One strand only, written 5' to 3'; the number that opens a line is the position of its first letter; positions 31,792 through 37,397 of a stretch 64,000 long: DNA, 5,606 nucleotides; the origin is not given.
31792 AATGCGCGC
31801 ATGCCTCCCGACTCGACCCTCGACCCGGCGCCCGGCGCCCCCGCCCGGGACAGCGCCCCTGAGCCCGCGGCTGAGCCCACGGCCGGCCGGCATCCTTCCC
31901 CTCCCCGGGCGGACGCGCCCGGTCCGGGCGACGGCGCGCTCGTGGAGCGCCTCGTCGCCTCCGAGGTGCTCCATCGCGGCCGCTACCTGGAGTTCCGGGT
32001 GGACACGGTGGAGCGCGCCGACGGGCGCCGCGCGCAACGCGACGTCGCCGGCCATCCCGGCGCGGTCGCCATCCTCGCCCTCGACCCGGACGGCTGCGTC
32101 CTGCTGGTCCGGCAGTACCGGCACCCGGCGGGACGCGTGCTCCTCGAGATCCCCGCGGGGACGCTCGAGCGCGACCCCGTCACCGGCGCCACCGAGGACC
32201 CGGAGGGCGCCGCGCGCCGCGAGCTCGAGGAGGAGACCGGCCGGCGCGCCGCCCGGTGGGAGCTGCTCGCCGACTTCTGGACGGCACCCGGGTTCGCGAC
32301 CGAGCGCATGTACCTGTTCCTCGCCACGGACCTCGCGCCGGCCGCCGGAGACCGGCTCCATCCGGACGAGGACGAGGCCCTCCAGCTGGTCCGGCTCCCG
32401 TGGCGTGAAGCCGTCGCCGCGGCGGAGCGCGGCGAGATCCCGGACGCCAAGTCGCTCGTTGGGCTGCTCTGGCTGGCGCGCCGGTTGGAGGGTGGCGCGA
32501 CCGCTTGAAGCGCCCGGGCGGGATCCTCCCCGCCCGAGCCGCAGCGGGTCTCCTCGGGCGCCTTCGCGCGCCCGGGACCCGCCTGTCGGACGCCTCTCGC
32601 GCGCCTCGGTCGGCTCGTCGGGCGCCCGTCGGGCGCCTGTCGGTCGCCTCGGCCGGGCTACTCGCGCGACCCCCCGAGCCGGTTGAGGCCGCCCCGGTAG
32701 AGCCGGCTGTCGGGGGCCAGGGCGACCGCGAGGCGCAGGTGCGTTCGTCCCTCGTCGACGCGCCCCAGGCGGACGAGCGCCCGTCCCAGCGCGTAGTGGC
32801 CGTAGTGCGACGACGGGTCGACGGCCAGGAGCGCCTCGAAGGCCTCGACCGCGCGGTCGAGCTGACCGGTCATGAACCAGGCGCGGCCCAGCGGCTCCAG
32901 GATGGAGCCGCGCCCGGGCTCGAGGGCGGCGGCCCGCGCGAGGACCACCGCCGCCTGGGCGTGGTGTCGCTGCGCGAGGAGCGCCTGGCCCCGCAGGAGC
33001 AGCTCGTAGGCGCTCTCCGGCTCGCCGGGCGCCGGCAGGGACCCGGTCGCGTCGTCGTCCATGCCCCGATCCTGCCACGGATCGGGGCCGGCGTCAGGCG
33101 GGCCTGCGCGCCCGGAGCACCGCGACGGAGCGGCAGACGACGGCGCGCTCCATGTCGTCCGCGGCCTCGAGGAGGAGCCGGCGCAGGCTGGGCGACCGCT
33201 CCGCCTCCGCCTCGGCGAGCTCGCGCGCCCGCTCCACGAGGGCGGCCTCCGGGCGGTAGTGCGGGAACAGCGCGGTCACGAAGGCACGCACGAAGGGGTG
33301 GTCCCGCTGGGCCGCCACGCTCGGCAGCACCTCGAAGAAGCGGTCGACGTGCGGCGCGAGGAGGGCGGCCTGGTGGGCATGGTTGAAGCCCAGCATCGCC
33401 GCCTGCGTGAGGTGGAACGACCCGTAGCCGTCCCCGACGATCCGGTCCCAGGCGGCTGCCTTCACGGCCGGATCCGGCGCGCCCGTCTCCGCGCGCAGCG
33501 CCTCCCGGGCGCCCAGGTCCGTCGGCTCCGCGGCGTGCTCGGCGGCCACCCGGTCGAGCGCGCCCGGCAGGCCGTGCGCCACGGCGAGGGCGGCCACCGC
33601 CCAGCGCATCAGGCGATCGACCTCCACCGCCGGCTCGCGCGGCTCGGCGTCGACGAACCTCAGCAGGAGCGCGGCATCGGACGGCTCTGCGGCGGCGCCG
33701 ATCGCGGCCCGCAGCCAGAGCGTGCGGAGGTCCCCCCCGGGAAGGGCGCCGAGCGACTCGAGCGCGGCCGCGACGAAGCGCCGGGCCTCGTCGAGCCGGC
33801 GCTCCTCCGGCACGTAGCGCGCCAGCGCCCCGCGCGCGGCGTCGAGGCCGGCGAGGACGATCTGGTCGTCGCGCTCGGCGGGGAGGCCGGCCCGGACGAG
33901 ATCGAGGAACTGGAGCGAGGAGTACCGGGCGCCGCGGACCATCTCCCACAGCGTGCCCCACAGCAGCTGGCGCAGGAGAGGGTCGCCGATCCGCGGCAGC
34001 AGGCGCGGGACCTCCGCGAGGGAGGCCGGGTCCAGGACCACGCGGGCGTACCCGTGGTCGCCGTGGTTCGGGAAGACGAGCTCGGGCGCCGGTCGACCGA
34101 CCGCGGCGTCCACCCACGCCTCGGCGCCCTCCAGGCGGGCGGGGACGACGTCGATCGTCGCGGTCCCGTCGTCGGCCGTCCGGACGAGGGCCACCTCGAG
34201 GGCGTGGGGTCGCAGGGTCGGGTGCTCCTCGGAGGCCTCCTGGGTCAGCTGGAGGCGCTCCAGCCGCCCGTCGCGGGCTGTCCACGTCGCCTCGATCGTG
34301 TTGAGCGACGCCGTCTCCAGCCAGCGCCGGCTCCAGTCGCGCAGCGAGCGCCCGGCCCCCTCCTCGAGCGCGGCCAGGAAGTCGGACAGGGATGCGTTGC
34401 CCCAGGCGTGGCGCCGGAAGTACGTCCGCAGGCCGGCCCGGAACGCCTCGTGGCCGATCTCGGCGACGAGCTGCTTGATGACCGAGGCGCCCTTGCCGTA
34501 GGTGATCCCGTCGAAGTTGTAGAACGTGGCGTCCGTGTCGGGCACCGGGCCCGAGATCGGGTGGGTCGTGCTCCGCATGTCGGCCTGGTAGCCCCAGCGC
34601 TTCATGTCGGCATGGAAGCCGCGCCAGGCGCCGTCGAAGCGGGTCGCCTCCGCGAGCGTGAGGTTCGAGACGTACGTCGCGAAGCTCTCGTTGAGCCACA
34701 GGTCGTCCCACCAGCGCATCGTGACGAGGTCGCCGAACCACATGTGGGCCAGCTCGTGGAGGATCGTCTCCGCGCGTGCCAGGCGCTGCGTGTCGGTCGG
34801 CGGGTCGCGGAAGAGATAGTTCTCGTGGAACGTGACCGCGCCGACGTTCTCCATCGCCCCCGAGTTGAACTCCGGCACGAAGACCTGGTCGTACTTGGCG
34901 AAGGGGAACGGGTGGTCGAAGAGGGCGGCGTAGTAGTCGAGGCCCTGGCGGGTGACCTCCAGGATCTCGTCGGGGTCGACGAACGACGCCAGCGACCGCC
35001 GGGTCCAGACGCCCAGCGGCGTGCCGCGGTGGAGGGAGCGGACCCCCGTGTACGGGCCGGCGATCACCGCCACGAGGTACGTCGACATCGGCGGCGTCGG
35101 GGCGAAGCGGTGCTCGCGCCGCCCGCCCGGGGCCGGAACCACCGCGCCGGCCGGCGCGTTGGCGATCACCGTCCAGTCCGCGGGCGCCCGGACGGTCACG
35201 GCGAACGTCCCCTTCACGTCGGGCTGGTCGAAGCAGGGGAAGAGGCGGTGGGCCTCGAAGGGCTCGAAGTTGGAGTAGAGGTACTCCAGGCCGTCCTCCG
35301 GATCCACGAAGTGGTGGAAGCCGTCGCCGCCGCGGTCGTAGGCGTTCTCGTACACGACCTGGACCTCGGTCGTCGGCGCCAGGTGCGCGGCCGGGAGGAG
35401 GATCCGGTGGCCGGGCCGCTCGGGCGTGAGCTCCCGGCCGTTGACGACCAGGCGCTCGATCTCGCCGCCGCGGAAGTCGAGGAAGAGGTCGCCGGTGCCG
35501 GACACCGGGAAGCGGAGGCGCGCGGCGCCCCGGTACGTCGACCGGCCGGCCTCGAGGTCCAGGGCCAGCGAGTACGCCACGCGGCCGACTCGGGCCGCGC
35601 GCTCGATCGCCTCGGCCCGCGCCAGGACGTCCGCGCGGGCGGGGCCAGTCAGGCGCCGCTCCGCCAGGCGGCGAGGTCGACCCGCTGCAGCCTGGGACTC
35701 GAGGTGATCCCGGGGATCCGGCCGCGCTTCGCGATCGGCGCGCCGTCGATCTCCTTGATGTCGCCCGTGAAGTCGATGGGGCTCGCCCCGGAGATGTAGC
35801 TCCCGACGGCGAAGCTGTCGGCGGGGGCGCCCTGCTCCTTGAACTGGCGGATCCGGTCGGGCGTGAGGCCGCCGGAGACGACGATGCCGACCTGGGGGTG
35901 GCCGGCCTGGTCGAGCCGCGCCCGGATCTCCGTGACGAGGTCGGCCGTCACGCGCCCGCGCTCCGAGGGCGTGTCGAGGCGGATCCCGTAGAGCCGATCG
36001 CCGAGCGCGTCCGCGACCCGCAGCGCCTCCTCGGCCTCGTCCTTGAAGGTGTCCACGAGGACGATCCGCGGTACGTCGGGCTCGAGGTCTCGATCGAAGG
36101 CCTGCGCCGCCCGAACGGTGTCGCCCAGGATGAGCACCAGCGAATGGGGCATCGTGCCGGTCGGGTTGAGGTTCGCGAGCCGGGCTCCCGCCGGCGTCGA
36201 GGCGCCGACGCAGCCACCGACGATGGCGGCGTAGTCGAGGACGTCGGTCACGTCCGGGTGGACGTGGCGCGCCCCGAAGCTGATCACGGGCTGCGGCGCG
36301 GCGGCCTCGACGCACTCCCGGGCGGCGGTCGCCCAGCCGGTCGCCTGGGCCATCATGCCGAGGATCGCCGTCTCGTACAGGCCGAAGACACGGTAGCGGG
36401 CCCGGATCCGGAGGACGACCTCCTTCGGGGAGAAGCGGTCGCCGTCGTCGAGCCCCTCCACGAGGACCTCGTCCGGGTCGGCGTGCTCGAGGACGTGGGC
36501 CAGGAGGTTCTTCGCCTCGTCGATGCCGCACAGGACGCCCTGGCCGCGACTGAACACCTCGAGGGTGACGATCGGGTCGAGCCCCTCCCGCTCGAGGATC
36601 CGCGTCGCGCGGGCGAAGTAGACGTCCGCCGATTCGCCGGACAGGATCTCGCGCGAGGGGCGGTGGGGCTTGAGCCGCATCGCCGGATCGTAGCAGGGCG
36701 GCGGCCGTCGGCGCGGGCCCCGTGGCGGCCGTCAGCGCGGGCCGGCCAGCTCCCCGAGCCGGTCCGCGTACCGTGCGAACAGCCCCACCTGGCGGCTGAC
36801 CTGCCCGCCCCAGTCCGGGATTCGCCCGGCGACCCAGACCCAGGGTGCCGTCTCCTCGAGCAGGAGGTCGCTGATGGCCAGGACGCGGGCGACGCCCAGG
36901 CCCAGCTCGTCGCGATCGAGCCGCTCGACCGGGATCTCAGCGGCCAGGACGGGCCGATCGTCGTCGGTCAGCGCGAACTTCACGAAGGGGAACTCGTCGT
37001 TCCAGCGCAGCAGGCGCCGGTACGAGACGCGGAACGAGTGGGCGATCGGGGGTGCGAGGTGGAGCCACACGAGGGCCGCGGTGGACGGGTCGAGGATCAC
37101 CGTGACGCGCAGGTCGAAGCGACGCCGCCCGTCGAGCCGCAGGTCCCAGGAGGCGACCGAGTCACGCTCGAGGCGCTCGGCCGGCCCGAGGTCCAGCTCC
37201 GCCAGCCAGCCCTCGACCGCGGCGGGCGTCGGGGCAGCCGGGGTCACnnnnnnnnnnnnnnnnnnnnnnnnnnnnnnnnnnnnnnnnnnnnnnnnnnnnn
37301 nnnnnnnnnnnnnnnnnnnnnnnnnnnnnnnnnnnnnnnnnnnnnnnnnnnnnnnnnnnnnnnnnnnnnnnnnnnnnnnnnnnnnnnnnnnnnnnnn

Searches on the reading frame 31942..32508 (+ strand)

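Call 43: search_protein_families(library=pfam, proteins=[window:31942-32508:+], max_evalue=0.0001)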
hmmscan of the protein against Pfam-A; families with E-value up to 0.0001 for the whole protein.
window:31942-32508:+ (188 aa): 1 family
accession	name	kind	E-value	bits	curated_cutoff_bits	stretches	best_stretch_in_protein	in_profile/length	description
PF00293.34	NUDIX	-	4.8e-17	62.7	21.1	1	38-164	2-123/134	NUDIX domain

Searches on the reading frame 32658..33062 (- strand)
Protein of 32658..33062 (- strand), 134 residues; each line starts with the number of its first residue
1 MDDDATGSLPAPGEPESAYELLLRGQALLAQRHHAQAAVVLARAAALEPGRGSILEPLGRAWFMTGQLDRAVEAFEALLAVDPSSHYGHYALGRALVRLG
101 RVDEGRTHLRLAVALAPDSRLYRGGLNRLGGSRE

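Call 43: search_protein_families(library=pfam, proteins=[window:32658-33062:-], max_evalue=0.0001)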
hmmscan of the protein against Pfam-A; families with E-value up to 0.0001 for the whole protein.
window:32658-33062:- (134 aa): 11 families
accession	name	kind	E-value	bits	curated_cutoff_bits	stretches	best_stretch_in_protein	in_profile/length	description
PF07719.23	TPR_2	-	2.7e-16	58.7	27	0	87-118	2-33/34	Tetratricopeptide repeat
PF14559.12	TPR_19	-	4.3e-15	56.2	25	2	28-87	1-61/68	Tetratricopeptide repeat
PF13428.12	TPR_14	-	3.6e-13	49.2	23.5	1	89-126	4-41/44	Tetratricopeptide repeat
PF13432.12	TPR_16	-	3.7e-13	50.1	32.7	1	66-119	11-64/65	Tetratricopeptide repeat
PF13174.12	TPR_6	-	1.3e-08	35.4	26.3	0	58-85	6-33/33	Tetratricopeptide repeat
PF13181.12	TPR_8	-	1.1e-07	31.9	25.7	0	89-118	4-33/34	Tetratricopeptide repeat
PF00515.34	TPR_1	-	3.3e-07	30.3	27.8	0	58-84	7-33/34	Tetratricopeptide repeat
PF13371.12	TPR_9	-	1.4e-06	28.7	35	1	66-120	9-63/73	Tetratricopeptide repeat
PF13414.12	TPR_11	-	2.3e-06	27.6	26.8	1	59-100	1-42/42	TPR repeat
PF12895.13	ANAPC3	-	1.4e-05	25.7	27.2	0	32-110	2-80/82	Anaphase-promoting complex, cyclosome, subunit 3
PF13431.12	TPR_17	-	4.3e-05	23.9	24.4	0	75-105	2-32/34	Tetratricopeptide repeat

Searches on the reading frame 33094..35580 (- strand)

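Call 42: search_protein_families(library=pfam, proteins=[window:33094-35580:-], max_evalue=0.0001)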
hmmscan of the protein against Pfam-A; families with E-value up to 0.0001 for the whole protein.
window:33094-35580:- (828 aa): 3 families
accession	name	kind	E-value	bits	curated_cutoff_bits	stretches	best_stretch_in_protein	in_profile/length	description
PF01433.26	Peptidase_M1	-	3.4e-56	190.7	27.7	1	207-420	3-218/218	Peptidase family M1 domain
PF11838.14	ERAP1_C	-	2.7e-35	122.7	38.2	1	501-812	1-318/318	ERAP1-like C-terminal domain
PF17900.6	Peptidase_M1_N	-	1.2e-19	71.6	25.8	1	72-169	87-186/186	Peptidase M1 N-terminal domain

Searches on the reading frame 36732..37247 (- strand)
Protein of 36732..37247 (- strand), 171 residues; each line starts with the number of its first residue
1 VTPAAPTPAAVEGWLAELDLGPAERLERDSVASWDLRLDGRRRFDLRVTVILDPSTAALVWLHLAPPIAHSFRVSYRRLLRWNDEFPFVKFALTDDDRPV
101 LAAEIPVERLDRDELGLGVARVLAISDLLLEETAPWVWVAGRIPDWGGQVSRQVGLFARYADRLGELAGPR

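Call 42: search_protein_families(library=pfam, proteins=[window:36732-37247:-], max_evalue=0.0001)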
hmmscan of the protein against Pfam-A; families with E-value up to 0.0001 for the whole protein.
window:36732-37247:- (171 aa): 1 family
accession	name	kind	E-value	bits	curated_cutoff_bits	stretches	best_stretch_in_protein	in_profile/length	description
PF10722.14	YbjN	-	3.4e-08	34.2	22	1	8-125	2-116/126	Putative bacterial sensory transduction regulator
